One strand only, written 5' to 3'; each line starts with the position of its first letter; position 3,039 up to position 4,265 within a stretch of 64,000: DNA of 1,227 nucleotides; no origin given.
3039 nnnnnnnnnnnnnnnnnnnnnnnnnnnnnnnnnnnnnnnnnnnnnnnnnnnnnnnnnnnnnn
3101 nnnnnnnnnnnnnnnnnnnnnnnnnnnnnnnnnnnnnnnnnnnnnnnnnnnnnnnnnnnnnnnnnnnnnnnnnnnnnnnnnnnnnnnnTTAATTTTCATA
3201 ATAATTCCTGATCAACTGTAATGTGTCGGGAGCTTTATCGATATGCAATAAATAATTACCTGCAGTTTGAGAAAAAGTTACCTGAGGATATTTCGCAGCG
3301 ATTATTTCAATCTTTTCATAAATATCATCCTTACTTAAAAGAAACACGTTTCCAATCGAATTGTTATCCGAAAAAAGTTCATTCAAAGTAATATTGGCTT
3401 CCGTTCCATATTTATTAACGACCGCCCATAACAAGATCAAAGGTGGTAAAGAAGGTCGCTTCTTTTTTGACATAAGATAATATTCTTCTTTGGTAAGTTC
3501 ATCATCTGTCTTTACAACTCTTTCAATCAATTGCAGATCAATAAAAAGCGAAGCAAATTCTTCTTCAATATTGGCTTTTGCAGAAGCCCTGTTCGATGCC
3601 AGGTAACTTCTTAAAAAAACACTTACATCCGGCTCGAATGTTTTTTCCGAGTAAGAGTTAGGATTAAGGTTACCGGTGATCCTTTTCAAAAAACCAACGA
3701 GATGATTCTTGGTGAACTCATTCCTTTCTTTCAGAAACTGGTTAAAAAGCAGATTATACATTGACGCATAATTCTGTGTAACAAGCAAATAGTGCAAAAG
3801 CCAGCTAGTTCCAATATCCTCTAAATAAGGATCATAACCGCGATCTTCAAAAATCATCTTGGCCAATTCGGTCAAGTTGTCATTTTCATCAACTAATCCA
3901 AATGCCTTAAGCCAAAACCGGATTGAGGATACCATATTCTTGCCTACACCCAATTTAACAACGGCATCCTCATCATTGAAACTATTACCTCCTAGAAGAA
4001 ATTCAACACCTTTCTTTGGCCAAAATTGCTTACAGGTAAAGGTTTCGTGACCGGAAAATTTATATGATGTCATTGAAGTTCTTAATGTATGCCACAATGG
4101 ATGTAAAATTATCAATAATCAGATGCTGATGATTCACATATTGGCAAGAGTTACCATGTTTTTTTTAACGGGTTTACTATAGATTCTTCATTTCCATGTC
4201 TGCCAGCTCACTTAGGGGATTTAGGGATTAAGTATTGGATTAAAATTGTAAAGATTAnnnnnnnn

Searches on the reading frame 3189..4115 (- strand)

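Call 46: search_protein_families(library=pfam, proteins=[window:3189-4115:-], max_evalue=0.001)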
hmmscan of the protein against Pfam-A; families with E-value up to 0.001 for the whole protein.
window:3189-4115:- (308 aa): 1 family
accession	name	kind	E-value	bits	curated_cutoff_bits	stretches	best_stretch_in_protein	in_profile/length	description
PF13182.11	DUF4007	-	6.9e-74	249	27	1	20-306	1-288/288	Protein of unknown function (DUF4007)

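Call 60: search_protein_families(library=padloc, proteins=[window:3189-4115:-], max_evalue=0.001)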
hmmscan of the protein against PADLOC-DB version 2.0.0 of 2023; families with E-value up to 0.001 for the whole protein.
window:3189-4115:- (308 aa): 11 families
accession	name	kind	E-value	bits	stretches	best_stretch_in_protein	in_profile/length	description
PDLC02760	SspB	-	1.5e-96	321.1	1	18-287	2-265/269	SspB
PDLC02766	SspB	-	1.7e-75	252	1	18-291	1-281/285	SspB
PDLC02768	SspB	-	1.8e-63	212.6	1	19-305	2-294/295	SspB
PDLC02769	SspB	-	5.6e-60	201.1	1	19-288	2-275/282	SspB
PDLC02764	SspB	-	3.9e-39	132.7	1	20-284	1-262/276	SspB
PDLC02762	SspB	-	2.1e-28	97.5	1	19-305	2-291/293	SspB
PDLC02763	SspB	-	4e-24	83.7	1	19-177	6-162/279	SspB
PDLC02767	SspB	-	5e-23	80.2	1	16-180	4-177/295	SspB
PDLC02765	SspB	-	1.2e-22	79.4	1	19-289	3-282/292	SspB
PDLC02761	SspB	-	3.5e-15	54.1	2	20-89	1-77/340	SspB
PDLC02510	BrxP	-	3.9e-05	20.1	1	18-97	523-594/779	BrxP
